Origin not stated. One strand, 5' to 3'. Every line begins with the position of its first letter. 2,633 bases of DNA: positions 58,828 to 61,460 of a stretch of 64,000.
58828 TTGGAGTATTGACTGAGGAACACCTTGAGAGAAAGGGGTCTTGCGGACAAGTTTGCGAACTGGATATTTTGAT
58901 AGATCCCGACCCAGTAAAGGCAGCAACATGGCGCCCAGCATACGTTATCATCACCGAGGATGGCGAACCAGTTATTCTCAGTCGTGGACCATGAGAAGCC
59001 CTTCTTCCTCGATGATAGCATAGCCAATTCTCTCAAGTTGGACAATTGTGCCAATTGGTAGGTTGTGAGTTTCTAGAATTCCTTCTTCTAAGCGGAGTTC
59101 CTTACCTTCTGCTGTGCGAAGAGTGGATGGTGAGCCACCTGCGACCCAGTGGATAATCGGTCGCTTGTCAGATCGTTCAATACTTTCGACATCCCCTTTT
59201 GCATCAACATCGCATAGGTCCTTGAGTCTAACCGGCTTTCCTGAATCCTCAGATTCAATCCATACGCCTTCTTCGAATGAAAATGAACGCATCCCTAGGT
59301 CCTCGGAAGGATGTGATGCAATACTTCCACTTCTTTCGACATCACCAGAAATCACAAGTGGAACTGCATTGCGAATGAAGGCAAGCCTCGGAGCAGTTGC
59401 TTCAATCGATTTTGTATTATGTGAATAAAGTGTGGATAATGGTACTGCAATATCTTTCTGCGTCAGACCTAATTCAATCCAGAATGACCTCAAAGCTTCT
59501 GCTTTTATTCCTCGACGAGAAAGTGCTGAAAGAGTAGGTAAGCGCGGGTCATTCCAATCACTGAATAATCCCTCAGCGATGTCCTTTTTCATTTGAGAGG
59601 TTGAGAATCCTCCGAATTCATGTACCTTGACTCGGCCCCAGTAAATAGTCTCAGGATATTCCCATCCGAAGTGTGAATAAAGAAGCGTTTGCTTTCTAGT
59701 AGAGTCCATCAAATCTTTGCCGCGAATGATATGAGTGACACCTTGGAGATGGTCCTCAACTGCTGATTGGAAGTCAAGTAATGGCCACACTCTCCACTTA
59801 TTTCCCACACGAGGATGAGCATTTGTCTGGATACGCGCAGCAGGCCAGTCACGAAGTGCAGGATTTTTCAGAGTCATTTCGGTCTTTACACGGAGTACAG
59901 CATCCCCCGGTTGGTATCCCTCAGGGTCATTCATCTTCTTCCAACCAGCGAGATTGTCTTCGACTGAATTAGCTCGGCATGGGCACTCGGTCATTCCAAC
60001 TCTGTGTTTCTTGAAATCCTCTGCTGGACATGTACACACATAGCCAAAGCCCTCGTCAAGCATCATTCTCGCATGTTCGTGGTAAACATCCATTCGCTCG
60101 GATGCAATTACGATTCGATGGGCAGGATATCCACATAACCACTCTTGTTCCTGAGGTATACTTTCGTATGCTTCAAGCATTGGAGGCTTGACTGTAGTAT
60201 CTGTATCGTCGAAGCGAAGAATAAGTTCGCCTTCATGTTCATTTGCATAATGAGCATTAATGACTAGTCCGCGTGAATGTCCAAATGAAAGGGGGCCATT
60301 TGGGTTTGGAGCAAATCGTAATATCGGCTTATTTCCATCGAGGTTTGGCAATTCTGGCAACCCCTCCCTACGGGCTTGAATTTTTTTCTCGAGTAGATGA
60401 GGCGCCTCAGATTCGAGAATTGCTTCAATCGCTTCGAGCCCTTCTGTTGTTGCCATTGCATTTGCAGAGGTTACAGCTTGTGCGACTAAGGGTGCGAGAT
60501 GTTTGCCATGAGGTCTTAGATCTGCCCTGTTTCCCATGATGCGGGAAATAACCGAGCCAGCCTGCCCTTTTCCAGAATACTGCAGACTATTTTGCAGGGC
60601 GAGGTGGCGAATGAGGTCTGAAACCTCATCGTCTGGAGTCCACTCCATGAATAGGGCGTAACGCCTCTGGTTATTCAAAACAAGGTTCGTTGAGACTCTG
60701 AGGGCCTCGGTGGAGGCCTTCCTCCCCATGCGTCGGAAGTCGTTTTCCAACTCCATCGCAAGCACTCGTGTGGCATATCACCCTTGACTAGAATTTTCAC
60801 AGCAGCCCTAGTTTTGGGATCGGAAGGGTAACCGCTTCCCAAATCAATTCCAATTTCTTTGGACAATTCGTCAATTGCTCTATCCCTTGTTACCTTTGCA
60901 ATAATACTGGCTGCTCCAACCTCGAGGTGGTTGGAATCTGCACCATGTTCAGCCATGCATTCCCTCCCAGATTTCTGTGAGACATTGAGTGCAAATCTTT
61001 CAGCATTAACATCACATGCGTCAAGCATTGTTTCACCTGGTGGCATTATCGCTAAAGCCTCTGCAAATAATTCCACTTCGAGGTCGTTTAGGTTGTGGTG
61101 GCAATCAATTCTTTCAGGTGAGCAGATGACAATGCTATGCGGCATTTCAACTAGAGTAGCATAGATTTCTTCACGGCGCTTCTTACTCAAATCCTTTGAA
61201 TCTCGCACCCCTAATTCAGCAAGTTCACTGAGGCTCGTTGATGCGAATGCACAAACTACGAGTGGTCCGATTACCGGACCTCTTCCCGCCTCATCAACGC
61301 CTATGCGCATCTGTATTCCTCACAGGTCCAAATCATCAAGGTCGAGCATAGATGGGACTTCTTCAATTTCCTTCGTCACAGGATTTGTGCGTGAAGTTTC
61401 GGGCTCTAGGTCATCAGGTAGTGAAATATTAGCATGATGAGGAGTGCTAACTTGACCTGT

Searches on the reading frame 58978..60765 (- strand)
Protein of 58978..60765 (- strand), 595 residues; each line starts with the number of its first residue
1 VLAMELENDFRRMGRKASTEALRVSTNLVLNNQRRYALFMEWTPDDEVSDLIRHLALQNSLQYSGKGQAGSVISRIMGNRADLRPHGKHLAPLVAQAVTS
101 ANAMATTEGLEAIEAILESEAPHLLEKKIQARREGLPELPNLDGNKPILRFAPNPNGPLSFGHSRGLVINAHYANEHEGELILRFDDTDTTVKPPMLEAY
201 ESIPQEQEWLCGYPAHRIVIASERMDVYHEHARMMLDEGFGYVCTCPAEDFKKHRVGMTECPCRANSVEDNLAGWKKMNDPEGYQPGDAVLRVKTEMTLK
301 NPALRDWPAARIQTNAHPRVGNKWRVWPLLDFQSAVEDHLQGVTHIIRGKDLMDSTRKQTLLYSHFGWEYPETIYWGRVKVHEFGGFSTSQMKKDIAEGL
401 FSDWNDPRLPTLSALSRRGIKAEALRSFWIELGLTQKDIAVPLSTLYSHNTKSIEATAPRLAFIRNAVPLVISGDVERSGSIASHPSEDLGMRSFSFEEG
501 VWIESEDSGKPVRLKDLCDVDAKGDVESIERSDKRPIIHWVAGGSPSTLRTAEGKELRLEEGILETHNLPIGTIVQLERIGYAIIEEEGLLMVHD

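Call 8: search_protein_families(library=pfam, proteins=[window:58978-60765:-], max_evalue=0.001)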
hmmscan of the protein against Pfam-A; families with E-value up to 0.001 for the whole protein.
window:58978-60765:- (595 aa): 3 families
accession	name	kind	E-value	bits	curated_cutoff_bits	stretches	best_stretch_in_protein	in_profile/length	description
PF00749.27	tRNA-synt_1c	-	8.6e-58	196.1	23.4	1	150-454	5-312/314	tRNA synthetases class I (E and Q), catalytic domain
PF03950.23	tRNA-synt_1c_C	-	2.9e-09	37.4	23.9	1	458-526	1-77/91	tRNA synthetases class I (E and Q), anti-codon binding domain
PF20974.2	tRNA-synt_1c_C2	-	0.00085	20.4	23.9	0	558-585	39-68/69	tRNA synthetases class I (E and Q), anti-codon binding domain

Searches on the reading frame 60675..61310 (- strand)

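Call 8: search_protein_families(library=pfam, proteins=[window:60675-61310:-], max_evalue=0.001)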
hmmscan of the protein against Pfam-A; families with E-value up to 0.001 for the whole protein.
window:60675-61310:- (211 aa): 1 family
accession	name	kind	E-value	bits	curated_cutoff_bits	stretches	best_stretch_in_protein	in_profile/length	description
PF01351.25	RNase_HII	-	1.9e-41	142.6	25.8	1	3-191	1-199/199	Ribonuclease HII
